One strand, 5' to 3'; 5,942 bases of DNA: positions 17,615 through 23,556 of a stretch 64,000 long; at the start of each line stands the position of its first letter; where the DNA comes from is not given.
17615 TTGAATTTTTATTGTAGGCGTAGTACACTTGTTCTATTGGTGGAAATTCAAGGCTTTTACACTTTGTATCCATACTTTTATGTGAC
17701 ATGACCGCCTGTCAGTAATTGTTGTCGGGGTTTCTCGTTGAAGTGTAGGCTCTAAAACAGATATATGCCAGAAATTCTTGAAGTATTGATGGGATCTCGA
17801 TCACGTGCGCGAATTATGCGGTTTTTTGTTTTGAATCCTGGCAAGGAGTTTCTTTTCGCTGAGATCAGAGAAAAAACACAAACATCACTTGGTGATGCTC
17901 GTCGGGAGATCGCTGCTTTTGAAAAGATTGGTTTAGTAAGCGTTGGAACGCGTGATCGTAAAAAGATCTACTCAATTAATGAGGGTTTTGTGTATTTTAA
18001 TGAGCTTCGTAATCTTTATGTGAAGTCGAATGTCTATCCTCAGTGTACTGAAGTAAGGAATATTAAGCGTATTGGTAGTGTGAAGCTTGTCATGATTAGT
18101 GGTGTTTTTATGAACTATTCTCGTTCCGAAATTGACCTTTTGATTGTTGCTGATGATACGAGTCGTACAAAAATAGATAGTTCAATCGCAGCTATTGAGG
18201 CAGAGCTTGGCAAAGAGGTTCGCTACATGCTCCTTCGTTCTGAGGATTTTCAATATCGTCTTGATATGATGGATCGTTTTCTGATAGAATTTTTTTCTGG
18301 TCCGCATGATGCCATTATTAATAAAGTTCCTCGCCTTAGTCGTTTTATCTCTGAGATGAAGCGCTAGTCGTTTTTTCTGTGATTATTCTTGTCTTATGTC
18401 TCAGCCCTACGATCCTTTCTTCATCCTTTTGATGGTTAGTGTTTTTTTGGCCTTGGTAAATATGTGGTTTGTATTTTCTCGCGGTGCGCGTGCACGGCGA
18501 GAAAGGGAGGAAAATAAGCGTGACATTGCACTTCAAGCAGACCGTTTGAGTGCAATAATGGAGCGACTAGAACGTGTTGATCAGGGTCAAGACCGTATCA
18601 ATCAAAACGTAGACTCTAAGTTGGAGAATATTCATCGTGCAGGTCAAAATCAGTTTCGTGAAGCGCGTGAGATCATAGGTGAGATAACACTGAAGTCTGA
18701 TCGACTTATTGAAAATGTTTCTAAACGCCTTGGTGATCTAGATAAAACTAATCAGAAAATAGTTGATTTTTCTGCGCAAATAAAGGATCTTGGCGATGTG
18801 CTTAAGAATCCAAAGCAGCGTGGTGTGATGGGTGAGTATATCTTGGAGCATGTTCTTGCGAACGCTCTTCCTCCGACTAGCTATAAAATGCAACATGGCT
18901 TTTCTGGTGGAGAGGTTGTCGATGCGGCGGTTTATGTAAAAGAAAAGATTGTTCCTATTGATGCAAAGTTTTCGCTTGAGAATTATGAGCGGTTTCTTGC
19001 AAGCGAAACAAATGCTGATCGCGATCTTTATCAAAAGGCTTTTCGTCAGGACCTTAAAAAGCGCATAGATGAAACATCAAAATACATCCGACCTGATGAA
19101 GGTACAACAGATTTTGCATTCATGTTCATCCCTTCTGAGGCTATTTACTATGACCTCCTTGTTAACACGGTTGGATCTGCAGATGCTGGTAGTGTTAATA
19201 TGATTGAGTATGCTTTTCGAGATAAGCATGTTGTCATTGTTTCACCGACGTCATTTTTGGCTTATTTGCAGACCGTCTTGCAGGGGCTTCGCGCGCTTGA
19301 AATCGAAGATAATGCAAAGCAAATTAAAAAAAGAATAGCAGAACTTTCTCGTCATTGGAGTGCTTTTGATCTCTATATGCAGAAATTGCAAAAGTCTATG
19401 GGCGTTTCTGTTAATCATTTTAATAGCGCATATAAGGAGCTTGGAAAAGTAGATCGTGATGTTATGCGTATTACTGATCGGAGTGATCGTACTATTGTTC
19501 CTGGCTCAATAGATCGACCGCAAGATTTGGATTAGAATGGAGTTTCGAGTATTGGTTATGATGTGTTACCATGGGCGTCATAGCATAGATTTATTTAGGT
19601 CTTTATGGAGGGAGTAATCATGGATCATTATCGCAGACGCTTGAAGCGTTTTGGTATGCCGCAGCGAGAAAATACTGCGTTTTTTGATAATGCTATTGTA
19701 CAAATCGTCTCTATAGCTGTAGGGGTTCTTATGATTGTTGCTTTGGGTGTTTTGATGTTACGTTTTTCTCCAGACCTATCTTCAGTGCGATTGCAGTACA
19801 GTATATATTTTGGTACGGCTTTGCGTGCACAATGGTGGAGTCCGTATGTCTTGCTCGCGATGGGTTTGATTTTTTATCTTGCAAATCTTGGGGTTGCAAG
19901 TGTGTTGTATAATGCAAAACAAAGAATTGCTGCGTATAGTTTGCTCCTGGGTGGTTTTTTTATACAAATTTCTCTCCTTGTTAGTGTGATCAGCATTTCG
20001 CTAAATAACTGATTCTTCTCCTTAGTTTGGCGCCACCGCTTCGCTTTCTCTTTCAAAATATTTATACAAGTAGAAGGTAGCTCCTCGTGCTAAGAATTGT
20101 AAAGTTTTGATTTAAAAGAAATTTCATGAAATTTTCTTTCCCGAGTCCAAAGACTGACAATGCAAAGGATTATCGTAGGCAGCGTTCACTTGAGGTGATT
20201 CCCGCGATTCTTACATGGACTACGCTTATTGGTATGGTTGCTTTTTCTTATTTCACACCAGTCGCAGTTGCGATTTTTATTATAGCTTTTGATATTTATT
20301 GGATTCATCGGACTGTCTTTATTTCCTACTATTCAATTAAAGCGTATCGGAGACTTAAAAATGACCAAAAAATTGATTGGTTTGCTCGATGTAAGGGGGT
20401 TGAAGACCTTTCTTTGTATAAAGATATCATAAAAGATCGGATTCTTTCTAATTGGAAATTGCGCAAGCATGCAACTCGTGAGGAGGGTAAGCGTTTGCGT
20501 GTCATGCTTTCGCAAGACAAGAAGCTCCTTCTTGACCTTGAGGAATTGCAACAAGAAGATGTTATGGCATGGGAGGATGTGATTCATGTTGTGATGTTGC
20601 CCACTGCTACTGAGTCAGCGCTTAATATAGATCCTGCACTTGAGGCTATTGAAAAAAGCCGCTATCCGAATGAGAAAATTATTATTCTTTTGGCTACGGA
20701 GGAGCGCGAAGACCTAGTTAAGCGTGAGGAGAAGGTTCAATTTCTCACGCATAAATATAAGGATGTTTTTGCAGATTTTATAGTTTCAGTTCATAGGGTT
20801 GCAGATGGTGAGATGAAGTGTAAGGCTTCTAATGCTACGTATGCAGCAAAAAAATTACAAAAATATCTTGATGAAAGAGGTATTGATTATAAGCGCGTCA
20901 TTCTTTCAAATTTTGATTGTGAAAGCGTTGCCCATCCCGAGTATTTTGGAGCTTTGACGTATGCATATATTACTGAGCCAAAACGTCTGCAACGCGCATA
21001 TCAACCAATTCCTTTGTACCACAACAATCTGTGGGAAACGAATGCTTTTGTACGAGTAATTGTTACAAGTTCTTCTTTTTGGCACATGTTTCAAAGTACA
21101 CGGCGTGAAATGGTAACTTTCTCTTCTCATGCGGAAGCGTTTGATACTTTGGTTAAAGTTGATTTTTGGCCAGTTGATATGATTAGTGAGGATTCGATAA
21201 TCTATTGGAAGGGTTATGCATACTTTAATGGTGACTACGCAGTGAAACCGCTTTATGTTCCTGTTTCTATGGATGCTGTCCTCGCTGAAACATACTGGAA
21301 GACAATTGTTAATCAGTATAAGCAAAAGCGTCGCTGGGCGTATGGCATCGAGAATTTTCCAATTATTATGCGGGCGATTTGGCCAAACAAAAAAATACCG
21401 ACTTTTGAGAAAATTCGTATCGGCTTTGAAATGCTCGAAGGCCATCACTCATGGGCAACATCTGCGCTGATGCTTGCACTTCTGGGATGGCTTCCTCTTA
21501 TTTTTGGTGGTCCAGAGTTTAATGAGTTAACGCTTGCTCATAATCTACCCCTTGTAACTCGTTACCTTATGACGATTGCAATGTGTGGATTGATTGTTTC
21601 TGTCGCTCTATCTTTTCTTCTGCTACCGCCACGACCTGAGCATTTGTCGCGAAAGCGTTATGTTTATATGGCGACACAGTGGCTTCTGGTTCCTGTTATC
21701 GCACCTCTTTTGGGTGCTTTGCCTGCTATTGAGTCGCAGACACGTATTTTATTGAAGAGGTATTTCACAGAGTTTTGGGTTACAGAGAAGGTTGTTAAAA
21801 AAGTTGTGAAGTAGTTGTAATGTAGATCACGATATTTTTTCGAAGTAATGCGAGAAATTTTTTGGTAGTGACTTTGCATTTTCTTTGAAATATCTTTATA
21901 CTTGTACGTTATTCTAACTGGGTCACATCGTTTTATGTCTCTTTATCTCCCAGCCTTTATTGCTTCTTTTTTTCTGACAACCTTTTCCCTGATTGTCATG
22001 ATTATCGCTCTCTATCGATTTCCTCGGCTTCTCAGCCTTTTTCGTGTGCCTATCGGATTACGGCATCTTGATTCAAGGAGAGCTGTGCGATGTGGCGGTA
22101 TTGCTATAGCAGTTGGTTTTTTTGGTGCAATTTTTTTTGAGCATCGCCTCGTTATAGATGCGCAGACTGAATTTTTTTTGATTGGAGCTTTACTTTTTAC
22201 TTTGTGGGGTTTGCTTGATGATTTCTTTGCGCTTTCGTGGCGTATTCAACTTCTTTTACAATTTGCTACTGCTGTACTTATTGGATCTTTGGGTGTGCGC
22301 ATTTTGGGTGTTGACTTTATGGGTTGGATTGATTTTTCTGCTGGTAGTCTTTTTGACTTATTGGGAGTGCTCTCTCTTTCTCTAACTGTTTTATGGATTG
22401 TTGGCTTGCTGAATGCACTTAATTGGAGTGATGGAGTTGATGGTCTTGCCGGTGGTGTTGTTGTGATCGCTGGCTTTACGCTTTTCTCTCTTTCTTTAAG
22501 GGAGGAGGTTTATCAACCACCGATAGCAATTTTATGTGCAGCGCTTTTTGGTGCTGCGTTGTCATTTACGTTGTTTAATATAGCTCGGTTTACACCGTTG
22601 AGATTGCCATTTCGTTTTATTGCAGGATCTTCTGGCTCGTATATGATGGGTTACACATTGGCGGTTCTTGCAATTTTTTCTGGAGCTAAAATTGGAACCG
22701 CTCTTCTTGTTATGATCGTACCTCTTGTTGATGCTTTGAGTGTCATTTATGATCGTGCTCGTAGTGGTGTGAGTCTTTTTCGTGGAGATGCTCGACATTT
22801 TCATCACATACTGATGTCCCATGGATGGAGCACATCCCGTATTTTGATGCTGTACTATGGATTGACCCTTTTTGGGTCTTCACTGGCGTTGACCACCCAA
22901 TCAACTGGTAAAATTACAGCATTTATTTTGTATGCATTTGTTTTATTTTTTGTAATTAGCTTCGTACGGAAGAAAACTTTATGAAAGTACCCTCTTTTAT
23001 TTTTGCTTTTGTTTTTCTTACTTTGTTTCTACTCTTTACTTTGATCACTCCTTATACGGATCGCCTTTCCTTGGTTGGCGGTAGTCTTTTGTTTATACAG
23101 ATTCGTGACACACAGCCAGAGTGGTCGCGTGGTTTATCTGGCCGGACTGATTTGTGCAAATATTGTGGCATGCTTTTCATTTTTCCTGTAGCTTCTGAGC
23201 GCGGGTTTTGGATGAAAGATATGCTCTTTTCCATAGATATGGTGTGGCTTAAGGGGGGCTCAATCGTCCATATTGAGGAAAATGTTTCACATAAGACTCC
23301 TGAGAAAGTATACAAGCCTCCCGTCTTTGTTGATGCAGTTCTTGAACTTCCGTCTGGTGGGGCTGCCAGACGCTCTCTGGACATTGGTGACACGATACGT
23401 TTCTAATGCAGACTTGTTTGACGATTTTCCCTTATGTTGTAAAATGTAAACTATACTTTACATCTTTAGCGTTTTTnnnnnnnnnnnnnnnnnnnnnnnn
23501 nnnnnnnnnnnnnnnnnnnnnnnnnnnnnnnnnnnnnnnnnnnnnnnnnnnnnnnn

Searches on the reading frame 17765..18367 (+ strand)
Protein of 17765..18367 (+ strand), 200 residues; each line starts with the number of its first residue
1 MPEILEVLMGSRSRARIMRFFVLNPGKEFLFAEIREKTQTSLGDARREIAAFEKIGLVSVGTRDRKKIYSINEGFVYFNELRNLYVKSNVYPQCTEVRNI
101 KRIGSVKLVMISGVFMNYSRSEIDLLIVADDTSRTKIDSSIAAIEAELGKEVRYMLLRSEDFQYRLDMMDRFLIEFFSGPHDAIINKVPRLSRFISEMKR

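Call 7: search_protein_families(library=pfam, proteins=[window:17765-18367:+], max_evalue=0.001)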
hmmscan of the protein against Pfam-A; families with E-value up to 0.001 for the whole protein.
window:17765-18367:+ (200 aa): 1 family
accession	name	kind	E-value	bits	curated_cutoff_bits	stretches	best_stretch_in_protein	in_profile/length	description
PF24033.1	DUF7342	-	0.00052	20.4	31.6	0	33-87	22-76/150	Family of unknown function (DUF7342)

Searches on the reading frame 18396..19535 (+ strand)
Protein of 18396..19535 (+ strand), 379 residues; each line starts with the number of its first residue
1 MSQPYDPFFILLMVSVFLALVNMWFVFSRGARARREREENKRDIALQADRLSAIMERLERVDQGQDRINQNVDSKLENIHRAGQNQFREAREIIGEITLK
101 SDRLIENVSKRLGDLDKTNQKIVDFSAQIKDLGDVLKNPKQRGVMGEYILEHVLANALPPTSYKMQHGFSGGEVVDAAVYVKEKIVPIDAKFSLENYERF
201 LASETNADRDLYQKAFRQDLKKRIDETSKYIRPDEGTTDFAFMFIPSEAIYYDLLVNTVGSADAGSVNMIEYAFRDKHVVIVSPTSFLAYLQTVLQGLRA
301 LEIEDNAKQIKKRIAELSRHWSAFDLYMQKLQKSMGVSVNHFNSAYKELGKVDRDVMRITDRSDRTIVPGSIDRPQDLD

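Call 7: search_protein_families(library=pfam, proteins=[window:18396-19535:+], max_evalue=0.001)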
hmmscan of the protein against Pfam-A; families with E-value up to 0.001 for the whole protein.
window:18396-19535:+ (379 aa): 1 family
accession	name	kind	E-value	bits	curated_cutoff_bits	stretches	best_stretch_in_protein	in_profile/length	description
PF02646.22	RmuC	-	6.6e-52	176.9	26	1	98-357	18-275/291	RmuC family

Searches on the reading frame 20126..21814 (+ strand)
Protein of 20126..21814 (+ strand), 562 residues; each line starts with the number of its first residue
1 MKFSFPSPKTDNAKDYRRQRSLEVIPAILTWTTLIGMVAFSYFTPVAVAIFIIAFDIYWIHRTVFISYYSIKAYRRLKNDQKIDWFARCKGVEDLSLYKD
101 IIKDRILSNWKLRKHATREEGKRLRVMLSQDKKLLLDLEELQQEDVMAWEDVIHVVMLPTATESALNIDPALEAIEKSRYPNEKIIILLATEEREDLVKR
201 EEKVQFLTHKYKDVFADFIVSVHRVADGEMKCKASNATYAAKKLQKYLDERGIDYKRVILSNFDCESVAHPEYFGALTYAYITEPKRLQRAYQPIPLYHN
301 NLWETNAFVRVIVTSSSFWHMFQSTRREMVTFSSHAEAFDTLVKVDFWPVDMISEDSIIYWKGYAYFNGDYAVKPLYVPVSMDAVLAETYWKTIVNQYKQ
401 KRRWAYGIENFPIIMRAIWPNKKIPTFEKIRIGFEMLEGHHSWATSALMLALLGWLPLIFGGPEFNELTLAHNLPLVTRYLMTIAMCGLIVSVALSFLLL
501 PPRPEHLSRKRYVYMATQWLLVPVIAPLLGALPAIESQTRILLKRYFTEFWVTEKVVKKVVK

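Call 7: search_protein_families(library=pfam, proteins=[window:20126-21814:+], max_evalue=0.001)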
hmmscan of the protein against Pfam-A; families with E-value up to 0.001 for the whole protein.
window:20126-21814:+ (562 aa): 1 family
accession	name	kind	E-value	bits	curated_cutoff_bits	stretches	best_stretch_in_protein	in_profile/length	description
PF13632.12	Glyco_trans_2_3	-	0.0002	21.7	27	1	264-495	6-194/198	Glycosyl transferase family group 2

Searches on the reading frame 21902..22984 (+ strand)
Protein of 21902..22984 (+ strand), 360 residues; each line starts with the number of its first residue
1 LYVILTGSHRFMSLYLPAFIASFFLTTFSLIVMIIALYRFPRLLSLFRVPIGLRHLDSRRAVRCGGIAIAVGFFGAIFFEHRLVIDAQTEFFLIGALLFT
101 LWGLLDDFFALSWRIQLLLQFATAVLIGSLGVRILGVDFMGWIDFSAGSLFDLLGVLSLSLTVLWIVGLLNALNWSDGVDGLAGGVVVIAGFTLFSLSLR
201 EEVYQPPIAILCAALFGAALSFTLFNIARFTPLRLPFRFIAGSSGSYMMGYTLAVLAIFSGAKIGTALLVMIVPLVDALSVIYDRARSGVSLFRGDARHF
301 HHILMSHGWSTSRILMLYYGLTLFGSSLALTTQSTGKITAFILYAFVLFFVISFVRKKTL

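Call 7: search_protein_families(library=pfam, proteins=[window:21902-22984:+], max_evalue=0.001)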
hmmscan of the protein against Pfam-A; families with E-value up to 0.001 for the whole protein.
window:21902-22984:+ (360 aa): 1 family
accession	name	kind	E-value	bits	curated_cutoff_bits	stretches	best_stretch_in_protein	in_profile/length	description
PF00953.26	Glycos_transf_4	-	3.9e-23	82.6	27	1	92-260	4-159/160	Glycosyl transferase family 4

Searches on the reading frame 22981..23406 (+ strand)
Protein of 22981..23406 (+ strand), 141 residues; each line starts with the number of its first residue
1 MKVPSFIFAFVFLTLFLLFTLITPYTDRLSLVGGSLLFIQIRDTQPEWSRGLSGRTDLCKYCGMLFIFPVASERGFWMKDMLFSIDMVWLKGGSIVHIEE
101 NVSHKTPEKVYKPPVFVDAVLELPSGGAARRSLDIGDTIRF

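Call 7: search_protein_families(library=pfam, proteins=[window:22981-23406:+], max_evalue=0.001)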
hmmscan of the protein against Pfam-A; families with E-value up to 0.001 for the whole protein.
window:22981-23406:+ (141 aa): 1 family
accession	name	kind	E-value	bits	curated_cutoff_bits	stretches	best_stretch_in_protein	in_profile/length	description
PF02643.20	DUF192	-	1.5e-23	83.2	27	1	39-141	3-96/96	Uncharacterized ACR, COG1430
